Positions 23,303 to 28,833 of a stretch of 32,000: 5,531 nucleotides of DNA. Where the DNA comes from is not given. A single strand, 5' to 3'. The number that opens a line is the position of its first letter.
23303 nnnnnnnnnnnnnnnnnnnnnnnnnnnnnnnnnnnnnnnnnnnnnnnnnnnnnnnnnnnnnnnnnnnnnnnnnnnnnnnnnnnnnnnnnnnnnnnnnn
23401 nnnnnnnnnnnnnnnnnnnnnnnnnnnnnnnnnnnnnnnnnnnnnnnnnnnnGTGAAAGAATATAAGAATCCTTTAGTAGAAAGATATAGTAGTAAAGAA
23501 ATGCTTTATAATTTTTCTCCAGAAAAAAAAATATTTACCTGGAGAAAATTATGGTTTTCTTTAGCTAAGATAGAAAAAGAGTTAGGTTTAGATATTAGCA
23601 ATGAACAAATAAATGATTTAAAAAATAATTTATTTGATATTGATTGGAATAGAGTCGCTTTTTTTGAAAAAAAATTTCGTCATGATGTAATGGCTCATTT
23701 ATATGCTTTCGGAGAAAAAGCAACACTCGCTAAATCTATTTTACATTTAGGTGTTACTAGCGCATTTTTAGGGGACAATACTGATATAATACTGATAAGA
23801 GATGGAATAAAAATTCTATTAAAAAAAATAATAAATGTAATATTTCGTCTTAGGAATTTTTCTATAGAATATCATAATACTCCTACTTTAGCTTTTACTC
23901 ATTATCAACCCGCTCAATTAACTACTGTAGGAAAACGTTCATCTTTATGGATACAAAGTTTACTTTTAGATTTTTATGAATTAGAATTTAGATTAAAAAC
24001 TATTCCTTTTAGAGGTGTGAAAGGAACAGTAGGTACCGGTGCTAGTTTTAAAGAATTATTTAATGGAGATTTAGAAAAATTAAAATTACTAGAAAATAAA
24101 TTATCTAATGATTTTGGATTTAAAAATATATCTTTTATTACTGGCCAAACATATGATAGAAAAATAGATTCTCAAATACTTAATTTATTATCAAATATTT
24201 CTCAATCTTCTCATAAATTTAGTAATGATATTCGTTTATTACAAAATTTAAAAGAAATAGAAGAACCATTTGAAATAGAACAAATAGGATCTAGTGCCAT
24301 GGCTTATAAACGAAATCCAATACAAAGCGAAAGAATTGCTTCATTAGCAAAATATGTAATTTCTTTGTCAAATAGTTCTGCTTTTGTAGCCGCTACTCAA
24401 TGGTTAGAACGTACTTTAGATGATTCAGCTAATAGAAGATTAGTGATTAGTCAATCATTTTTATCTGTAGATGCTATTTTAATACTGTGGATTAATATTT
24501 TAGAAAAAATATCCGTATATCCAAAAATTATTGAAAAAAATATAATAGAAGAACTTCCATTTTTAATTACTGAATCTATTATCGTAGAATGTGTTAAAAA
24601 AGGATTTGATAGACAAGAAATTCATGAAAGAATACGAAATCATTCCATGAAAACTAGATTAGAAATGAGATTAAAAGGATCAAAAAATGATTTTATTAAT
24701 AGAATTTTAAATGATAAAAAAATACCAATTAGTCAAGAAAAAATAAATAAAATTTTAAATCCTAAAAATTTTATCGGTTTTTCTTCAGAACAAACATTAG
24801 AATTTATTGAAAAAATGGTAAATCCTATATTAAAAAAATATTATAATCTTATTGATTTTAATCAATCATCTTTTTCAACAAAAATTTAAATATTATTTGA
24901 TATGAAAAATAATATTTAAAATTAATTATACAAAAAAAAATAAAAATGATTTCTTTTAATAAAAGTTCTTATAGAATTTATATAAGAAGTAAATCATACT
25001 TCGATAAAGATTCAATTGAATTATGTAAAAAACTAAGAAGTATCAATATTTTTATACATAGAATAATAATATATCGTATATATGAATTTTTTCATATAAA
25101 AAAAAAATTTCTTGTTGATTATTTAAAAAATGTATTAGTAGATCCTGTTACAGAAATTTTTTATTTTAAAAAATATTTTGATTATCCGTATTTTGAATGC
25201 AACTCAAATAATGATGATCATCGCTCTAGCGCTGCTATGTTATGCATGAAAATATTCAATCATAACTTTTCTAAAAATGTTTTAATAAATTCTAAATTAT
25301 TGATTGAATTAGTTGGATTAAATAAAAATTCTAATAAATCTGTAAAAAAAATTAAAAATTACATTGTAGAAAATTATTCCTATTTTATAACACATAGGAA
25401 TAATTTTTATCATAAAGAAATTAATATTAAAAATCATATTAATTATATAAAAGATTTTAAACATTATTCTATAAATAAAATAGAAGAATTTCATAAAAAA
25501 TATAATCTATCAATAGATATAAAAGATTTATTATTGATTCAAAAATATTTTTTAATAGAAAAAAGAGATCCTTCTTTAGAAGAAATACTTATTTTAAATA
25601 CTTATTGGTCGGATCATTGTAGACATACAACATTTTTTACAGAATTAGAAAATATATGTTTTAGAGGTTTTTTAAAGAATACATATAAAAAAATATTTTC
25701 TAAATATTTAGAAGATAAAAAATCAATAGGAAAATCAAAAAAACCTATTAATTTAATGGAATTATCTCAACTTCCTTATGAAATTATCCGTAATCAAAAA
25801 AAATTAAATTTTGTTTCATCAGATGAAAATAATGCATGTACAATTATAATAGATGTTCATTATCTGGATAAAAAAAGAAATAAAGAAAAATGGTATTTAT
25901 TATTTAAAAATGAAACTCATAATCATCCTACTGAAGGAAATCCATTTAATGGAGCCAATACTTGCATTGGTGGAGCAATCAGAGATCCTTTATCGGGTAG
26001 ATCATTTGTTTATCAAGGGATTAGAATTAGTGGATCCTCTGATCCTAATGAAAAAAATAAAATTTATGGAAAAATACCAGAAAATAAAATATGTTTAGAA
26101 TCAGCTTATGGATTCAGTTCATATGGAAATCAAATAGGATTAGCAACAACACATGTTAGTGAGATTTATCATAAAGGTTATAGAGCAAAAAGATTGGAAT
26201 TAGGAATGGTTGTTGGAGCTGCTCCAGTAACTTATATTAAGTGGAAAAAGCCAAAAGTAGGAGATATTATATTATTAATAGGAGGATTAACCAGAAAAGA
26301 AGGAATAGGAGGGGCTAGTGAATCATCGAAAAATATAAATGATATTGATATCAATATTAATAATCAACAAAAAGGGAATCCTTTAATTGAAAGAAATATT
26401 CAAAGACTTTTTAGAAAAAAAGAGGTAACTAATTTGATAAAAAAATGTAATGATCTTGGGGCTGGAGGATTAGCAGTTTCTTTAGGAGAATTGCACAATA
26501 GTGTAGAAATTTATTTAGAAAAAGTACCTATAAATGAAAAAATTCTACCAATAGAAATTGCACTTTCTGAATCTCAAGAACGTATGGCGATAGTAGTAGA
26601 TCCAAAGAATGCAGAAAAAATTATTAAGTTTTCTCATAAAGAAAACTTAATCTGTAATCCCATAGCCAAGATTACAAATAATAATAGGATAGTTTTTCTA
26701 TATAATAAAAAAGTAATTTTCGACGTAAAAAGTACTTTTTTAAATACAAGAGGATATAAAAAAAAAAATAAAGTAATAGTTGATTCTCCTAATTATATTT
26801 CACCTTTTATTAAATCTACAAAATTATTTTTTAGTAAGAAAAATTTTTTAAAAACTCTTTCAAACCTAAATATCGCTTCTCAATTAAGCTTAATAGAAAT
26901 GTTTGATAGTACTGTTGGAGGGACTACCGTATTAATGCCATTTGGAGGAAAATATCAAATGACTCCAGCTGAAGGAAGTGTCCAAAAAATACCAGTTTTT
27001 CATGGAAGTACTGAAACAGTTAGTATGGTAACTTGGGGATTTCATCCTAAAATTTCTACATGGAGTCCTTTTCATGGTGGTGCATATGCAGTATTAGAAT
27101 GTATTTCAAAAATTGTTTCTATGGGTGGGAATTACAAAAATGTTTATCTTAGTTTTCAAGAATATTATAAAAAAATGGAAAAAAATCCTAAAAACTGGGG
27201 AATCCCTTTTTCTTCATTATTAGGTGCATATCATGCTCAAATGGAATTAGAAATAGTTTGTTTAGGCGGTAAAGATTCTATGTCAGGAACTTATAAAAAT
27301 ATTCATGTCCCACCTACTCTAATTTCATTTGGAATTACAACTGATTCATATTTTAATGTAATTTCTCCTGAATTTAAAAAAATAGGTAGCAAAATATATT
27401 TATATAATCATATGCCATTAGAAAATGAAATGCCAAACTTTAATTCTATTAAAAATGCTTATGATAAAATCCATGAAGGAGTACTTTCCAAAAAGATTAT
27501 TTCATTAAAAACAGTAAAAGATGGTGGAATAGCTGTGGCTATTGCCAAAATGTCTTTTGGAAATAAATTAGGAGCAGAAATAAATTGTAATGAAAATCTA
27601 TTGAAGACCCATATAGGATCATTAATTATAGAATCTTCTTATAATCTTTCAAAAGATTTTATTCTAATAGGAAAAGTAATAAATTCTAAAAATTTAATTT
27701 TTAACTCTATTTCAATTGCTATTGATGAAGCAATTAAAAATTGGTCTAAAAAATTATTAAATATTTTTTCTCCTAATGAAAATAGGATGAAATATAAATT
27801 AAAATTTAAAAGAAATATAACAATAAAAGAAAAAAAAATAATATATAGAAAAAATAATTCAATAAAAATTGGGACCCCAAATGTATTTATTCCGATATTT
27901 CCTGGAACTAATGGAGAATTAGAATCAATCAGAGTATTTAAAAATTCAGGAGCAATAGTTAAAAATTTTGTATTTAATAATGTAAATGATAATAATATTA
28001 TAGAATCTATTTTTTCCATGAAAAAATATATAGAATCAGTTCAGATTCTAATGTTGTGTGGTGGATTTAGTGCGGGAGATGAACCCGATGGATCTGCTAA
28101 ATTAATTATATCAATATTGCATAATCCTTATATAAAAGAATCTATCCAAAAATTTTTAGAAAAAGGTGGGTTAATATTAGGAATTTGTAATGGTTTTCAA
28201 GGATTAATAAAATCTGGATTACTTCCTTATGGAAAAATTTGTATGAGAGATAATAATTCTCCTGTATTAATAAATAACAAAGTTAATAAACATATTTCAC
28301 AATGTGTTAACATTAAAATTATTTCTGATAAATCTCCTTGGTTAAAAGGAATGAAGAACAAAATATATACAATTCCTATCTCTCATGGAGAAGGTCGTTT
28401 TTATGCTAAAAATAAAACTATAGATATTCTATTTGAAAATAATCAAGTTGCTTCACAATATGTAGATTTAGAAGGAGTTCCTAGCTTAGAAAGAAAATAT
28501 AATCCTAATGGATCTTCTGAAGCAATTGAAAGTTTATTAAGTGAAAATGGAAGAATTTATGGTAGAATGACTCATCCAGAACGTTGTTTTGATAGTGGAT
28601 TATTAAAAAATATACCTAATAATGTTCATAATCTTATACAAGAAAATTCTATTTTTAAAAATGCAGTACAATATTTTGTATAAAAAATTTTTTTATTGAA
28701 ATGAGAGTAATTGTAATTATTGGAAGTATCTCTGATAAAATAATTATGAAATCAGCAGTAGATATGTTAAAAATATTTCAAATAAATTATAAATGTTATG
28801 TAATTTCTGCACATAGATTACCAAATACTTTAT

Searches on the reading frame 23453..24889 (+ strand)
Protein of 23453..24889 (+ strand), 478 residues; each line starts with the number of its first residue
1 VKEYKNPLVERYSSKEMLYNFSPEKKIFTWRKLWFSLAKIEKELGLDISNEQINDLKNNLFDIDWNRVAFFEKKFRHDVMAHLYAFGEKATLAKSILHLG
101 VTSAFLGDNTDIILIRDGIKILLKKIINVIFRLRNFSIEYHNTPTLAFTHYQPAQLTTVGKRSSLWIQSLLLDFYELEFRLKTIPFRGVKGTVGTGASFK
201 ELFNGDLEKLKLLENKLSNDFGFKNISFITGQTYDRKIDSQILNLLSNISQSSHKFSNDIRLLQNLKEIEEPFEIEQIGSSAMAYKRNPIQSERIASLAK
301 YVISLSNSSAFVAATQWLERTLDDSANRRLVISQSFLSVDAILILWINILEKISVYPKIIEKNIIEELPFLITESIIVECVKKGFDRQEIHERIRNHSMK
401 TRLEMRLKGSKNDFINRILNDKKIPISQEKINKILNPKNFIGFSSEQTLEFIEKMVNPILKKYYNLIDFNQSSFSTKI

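Call 73: search_protein_families(library=pfam, proteins=[window:23453-24889:+], max_evalue=0.00001)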
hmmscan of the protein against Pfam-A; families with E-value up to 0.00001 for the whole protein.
window:23453-24889:+ (478 aa): 2 families
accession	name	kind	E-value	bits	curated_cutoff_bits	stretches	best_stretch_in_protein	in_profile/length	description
PF10397.14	ADSL_C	-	4.7e-17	62.5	32.7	1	369-448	1-76/79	Adenylosuccinate lyase C-terminus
PF00206.25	Lyase_1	-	2.3e-15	57.2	27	1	112-302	120-310/312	Lyase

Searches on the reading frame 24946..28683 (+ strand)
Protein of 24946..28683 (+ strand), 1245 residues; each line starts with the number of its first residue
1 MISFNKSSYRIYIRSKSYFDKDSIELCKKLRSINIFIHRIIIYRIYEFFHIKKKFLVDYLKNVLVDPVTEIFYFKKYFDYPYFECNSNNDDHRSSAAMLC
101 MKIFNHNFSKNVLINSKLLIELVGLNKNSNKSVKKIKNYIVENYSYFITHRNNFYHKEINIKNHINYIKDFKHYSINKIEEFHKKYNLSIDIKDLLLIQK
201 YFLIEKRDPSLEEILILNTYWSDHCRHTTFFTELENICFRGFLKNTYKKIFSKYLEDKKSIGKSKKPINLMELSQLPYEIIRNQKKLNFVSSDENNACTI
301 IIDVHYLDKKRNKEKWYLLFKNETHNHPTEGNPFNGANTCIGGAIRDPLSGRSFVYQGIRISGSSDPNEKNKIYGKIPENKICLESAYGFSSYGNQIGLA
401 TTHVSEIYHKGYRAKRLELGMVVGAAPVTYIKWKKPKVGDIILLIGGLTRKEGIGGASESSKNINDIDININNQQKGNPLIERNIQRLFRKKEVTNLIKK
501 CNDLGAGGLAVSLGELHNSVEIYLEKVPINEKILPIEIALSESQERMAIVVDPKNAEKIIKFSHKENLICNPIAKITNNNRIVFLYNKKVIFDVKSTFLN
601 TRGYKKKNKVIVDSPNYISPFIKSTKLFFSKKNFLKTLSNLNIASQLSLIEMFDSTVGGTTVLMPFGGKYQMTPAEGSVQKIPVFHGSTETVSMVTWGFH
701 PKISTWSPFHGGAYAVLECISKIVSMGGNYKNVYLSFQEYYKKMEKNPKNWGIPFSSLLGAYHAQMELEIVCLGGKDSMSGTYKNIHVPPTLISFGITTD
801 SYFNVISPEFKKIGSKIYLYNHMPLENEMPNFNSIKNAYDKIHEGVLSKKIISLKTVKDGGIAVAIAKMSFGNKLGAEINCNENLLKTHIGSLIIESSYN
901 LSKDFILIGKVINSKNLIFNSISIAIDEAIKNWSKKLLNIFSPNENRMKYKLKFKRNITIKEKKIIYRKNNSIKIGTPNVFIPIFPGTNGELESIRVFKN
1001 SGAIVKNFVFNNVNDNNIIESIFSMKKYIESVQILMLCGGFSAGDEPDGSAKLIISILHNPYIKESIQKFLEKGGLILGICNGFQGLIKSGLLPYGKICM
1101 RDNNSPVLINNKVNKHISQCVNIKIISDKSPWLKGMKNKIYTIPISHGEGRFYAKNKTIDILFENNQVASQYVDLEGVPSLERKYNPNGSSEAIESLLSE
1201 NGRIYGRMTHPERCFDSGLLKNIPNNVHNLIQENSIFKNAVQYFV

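Call 73: search_protein_families(library=pfam, proteins=[window:24946-28683:+], max_evalue=0.00001)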
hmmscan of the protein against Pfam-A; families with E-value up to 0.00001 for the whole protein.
window:24946-28683:+ (1245 aa): 3 families
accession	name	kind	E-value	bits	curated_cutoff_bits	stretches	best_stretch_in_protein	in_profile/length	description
PF13507.12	GATase_5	-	1.2e-71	241.3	27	1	978-1244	2-260/260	CobB/CobQ-like glutamine amidotransferase domain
PF02769.27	AIRS_C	-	6.6e-28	98.3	23.1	1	437-584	1-153/156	AIR synthase related protein, C-terminal domain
PF18072.6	FGAR-AT_linker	-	3.1e-06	28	26.6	0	179-227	1-49/50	Formylglycinamide ribonucleotide amidotransferase linker domain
